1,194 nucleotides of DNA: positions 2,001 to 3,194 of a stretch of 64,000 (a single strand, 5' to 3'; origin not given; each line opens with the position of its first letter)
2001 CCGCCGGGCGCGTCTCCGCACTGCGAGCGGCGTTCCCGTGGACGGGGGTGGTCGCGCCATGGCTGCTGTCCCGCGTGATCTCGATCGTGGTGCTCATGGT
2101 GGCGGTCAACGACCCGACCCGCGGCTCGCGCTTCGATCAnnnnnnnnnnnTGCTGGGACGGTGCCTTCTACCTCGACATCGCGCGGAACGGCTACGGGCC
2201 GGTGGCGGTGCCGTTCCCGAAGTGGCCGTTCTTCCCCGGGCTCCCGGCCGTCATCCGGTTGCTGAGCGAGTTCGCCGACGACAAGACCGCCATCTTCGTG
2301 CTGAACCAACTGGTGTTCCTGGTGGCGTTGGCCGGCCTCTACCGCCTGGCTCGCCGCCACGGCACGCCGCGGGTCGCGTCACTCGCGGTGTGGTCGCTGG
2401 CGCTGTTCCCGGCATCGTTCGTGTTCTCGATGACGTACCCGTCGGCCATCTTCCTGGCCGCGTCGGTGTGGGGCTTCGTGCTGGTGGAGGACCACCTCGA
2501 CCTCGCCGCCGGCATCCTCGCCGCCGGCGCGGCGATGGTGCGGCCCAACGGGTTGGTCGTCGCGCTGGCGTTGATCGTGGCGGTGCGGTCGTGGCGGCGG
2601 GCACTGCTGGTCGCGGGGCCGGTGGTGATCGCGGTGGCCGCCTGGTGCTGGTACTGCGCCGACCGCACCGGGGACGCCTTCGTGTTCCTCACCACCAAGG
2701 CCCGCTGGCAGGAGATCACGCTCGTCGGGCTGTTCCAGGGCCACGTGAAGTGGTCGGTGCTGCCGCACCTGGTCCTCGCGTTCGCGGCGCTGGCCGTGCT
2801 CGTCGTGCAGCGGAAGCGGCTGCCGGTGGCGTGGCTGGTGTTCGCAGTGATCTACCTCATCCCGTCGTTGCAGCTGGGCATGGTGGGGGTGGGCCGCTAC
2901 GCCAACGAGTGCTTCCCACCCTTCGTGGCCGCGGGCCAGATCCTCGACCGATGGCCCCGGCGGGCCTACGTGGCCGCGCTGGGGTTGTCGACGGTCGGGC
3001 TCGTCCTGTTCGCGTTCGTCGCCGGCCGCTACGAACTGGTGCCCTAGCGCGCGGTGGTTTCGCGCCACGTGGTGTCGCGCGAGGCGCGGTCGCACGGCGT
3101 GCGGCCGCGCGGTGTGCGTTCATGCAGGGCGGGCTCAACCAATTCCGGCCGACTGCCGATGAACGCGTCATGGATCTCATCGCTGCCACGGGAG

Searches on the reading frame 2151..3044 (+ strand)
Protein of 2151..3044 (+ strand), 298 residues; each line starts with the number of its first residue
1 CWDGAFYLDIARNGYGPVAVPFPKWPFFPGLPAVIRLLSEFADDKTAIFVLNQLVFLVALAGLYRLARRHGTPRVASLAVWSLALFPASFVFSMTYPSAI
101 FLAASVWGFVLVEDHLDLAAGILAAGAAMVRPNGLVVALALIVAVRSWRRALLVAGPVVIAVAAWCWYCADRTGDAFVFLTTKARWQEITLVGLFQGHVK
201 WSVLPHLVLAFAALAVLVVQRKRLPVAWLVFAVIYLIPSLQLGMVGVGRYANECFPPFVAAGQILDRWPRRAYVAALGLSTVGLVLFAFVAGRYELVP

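Call 28: search_protein_families(library=pfam, proteins=[window:2202-3044:+], max_evalue=0.01)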
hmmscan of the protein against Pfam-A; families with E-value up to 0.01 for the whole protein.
window:2202-3044:+ (281 aa): 1 family
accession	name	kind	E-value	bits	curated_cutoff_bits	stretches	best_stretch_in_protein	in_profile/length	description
PF13231.12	PMT_2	-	1.2e-05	26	26.1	1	12-145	4-148/160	Dolichyl-phosphate-mannose-protein mannosyltransferase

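Call 49: find_homologous_proteins(query=window:2151-3044:+, max_evalue=1e-10)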
Query window:2151-3044:+ (298 aa): 339 proteins with E <= 1e-10 among 8000 candidates; the best 120 are listed.
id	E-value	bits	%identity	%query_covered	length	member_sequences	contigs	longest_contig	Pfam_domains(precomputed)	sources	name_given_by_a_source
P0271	1.2e-173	595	90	100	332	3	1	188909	PF13231.13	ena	-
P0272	6.7e-152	523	80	100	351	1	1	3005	PF13231.13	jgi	jgi:Dolichyl-phosphate-mannose-protein mannosyltransferase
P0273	6.1e-151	520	80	100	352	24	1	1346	PF13231.13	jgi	jgi:hypothetical protein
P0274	6.7e-151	520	80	100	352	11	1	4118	PF13231.13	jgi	jgi:hypothetical protein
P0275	1.8e-150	518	80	100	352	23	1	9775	PF13231.13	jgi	-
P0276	6.8e-150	517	79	100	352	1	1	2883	-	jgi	jgi:hypothetical protein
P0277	1.1e-149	516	79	100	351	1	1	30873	PF13231.13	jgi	jgi:Dolichyl-phosphate-mannose-protein mannosyltransferase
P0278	1.1e-149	516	81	100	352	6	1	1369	PF13231.13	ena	-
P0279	1.2e-149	516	80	100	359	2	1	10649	-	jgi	-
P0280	1.9e-149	515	79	100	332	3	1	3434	-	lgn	-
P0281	1.2e-148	513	79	100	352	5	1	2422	-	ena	-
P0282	1.6e-148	512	79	100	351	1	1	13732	-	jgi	jgi:hypothetical protein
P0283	4.0e-148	511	79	100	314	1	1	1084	PF13231.13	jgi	jgi:hypothetical protein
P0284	8.3e-148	510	79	100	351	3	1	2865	PF13231.13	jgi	jgi:hypothetical protein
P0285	1.0e-147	509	79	100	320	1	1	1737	PF13231.13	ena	-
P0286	1.2e-147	509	76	100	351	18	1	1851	PF13231.13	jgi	jgi:hypothetical protein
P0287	1.5e-147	509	78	100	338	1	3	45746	PF13231.13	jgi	jgi:hypothetical protein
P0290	3.0e-147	508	79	100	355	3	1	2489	PF13231.13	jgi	jgi:hypothetical protein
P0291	3.5e-147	508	78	100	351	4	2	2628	PF13231.13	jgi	jgi:hypothetical protein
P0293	3.9e-147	508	79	100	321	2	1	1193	PF13231.13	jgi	jgi:hypothetical protein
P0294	1.5e-146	506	79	100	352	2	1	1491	PF13231.13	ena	-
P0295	9.8e-146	503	77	100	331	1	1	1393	PF13231.13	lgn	-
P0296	7.4e-145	500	77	100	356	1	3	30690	PF13231.13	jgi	jgi:Dolichyl-phosphate-mannose-protein mannosyltransferase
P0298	1.9e-144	499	77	100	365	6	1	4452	PF13231.13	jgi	jgi:hypothetical protein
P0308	9.7e-142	490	78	100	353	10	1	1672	PF13231.13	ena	-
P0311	2.7e-141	488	76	100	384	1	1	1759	PF13231.13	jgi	-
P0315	1.6e-140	486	76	100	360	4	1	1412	PF13231.13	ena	-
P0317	6.9e-140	484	76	100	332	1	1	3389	PF13231.13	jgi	jgi:hypothetical protein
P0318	7.3e-140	484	74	100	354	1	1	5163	PF13231.13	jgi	jgi:hypothetical protein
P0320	2.0e-139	482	74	100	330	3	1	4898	PF13231.13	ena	-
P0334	1.9e-135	469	72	100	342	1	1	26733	PF13231.13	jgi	jgi:hypothetical protein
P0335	2.1e-135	469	74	100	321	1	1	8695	PF13231.13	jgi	jgi:hypothetical protein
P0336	2.3e-135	469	79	91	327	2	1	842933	PF13231.13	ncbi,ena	-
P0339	5.5e-135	468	73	100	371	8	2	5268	PF13231.13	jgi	jgi:hypothetical protein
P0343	1.6e-133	463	70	100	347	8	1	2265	PF13231.13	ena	-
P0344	2.9e-133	462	71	100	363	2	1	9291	PF13231.13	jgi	jgi:hypothetical protein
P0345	3.1e-133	462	72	100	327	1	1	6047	PF13231.13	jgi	jgi:hypothetical protein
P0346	3.4e-133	462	71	100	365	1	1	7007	PF04188.19,PF13231.13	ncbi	ncbi:MAG: glycosyltransferase family 39 protein [Acidimicrobiia bacterium]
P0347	5.8e-133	461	70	100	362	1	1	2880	PF09594.17,PF13231.13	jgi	jgi:hypothetical protein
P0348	1.9e-132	459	70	100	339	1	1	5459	PF04188.19,PF13231.13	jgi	jgi:hypothetical protein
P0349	2.0e-132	459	69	100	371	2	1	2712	PF13231.13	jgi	jgi:hypothetical protein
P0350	3.1e-132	459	70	100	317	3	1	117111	PF13231.13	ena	-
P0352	6.2e-132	458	69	100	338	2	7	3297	PF13231.13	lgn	-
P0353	6.4e-132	458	70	100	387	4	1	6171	PF04188.19,PF13231.13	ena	-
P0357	1.1e-128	447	69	100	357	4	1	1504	PF04188.19,PF13231.13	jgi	-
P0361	2.7e-122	426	65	100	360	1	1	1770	PF13231.13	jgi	jgi:hypothetical protein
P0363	1.9e-121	423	66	100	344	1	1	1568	PF13231.13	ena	-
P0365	1.9e-120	420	67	100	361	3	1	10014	PF13231.13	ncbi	-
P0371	1.1e-117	411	65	100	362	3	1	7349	PF04188.19,PF13231.13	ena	-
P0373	1.7e-117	410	65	100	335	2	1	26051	PF13231.13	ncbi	ncbi:MAG: glycosyltransferase family 39 protein [Acidimicrobiia bacterium]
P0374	2.6e-117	410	65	100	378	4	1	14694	PF13231.13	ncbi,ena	ncbi:MAG TPA: glycosyltransferase family 39 protein [Acidimicrobiia bacterium]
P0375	5.1e-117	409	65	100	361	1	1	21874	PF13231.13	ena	-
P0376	5.2e-116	405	62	100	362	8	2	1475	PF13231.13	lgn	-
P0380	1.5e-114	401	65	100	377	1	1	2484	PF04188.19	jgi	jgi:hypothetical protein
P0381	2.9e-114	400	62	100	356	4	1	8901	PF13231.13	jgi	jgi:hypothetical protein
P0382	8.3e-113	395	62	100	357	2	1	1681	PF04188.19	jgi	-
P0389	7.4e-106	372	60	100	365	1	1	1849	PF13231.13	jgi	jgi:hypothetical protein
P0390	1.9e-105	371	61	100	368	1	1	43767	PF13231.13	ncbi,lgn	-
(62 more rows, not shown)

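Call 62: search_protein_families(library=ncbifam, proteins=[P0272], max_evalue=0.001)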
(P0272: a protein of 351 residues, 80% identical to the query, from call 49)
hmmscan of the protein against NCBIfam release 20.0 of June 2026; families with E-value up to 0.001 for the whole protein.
P0272 (351 aa): 0 families

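Call 67: predict_structure(alignment_id=A4)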
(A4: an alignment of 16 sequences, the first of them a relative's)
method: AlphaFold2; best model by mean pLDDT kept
length: 351 residues; sequences in the alignment: 16
mean_pLDDT: 79.7   pTM: 0.84
mean pLDDT of the five models: 79.7, 78.5, 76.8, 75.8, 73.3
residues with pLDDT >= 90: 131; 70-90: 137; 50-70: 64; < 50: 19
segments of 3 or more residues with pLDDT < 50: 1-13, 144-147
pLDDT, mean of each block of 10 residues (from residue 1): 37 64 90 80 71 65 75 72 67 77 85 94 93 88 54 89 94 91 80 91 93 90 89 71 54 66 89 94 91 66 83 95 95 88 71 47
secondary structure, 60 per line:
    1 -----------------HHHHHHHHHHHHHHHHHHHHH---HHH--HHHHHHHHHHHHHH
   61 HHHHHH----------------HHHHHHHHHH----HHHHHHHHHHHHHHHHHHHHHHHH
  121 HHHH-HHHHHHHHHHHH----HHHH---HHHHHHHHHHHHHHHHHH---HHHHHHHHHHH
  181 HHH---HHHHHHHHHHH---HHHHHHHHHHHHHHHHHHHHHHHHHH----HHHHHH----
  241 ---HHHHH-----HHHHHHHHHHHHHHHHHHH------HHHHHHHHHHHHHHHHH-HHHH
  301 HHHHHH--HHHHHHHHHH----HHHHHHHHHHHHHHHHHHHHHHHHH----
elements in order: H18-38 H47-66 H83-92 H97-124 H126-137 H142-145 H149-166 H170-183 H187-197 H201-226 H231-236 H244-248 H254-272 H279-295 H297-306 H309-318 H323-347

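Call 70: fold_search(model_id=the predicted structure, library=pdb)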
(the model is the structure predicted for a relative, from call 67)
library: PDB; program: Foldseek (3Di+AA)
matches with E <= 10: 319; with E <= 0.001: 1
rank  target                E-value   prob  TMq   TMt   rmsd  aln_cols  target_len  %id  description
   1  3waj                  6.4e-04  1.00  0.52  0.27  12.7       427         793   12  Crystal structure of the Archaeoglobus fulgidus oligosaccharyltransferase (O29867_ARCFU) complex with Zn and sulfate (released 2013-10-30)
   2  5gmy_A                1.2e-03  1.00  0.49  0.24  12.7       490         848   11  Crystal structure of the Archaeoglobus fulgidus oligosaccharyltransferase (O29867_ARCFU) tethered with an acceptor pep (released 2017-02-01)
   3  7e9s_A                1.2e-03  1.00  0.47  0.23  12.1       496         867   12  Archaeal oligosaccharyltransferase AglB from Archaeoglobus fulgidus in complex with an inhibitory peptide and a dolich (released 2021-09-08)
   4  7oci_F                1.3e-03  1.00  0.53  0.33  12.5       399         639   12  Cryo-EM structure of yeast Ost6p containing oligosaccharyltransferase complex (released 2022-02-16)
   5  6c26_A                1.6e-03  1.00  0.52  0.32  12.2       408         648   12  The Cryo-EM structure of a eukaryotic oligosaccharyl transferase complex (released 2018-01-31)
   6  8agb_A                1.7e-03  1.00  0.55  0.33  11.0       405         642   12  Structure of yeast oligosaccharylransferase complex with lipid-linked oligosaccharide bound (released 2022-12-07)
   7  8age_A                1.7e-03  1.00  0.49  0.31  12.9       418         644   11  Structure of yeast oligosaccharylransferase complex with acceptor peptide bound (released 2022-12-07)
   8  9s6u_A                1.8e-03  1.00  0.43  0.31   9.3       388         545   14  Ternary cryo-EM structure of human ALG9 with Dol25-PP-GlcNAc2Man8, Dol25-P-Man and Fab (released 2026-03-18)
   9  3wak                  1.9e-03  1.00  0.51  0.24  12.5       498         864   12  Crystal structure of the Archaeoglobus fulgidus oligosaccharyltransferase (O29867_ARCFU) in the apo form (released 2013-10-30)
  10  6s7t_A                2.0e-03  1.00  0.50  0.29  10.8       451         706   11  Cryo-EM structure of human oligosaccharyltransferase complex OST-B (released 2019-12-18)
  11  6ezn_F                2.3e-03  1.00  0.50  0.31  10.2       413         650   11  Cryo-EM structure of the yeast oligosaccharyltransferase (OST) complex (released 2018-01-17)
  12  9n9j_I                2.5e-03  1.00  0.51  0.30  10.9       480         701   12  Structure of a GRP94 folding intermediate engaged with a CCDC134- and FKBP11-bound secretory translocon (released 2025-11-19)
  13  6ftg_5                2.6e-03  1.00  0.49  0.31  15.3       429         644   12  Subtomogram average of OST-containing ribosome-translocon complexes from canine rough microsomal membranes (released 2018-03-21)
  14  6gxc_A                3.8e-03  1.00  0.51  0.29  10.8       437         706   11  Bacterial oligosaccharyltransferase PglB in complex with an inhibitory peptide and a reactive lipid-linked oligosaccha (released 2018-11-14)
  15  9dlh                  4.9e-03  1.00  0.53  0.35   7.8       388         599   16  donor substrate analog-bound AftB (released 2025-06-25)
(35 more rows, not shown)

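Call 95: find_encoding_contigs(protein=P0271, flank=10000, max_places=1)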
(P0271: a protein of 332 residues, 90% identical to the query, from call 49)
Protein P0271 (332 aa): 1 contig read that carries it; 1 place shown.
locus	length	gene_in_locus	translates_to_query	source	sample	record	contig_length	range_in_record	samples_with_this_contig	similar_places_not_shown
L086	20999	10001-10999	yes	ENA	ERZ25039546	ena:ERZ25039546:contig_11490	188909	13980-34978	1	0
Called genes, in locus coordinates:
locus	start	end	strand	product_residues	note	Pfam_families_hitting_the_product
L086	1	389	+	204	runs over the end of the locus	-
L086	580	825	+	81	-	PF00591:Glycos_transf_3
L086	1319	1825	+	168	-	-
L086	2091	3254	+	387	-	-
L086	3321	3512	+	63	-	-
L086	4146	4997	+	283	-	PF00005:ABC_tran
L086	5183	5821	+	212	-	-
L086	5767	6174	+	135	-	PF00528:BPD_transp_1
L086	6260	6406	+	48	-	-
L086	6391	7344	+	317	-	PF00528:BPD_transp_1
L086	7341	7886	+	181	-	PF01547:SBP_bac_1, PF13416:SBP_bac_8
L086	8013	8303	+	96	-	-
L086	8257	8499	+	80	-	-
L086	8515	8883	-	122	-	PF00285:Citrate_synt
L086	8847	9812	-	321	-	PF00285:Citrate_synt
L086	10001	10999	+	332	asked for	PF13231:PMT_2 (weak)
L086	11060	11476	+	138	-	-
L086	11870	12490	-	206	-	-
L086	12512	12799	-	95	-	PF00753:Lactamase_B (weak)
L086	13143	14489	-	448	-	-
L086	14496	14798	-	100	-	-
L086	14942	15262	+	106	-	-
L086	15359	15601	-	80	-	PF03734:YkuD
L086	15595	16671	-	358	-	-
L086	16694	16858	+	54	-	-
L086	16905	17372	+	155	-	-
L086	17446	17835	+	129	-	PF00005:ABC_tran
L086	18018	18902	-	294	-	-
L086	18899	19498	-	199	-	PF04248:NTP_transf_9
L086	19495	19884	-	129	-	PF06737:Transglycosylas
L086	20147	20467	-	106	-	-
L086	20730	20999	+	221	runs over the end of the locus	PF03588:Leu_Phe_trans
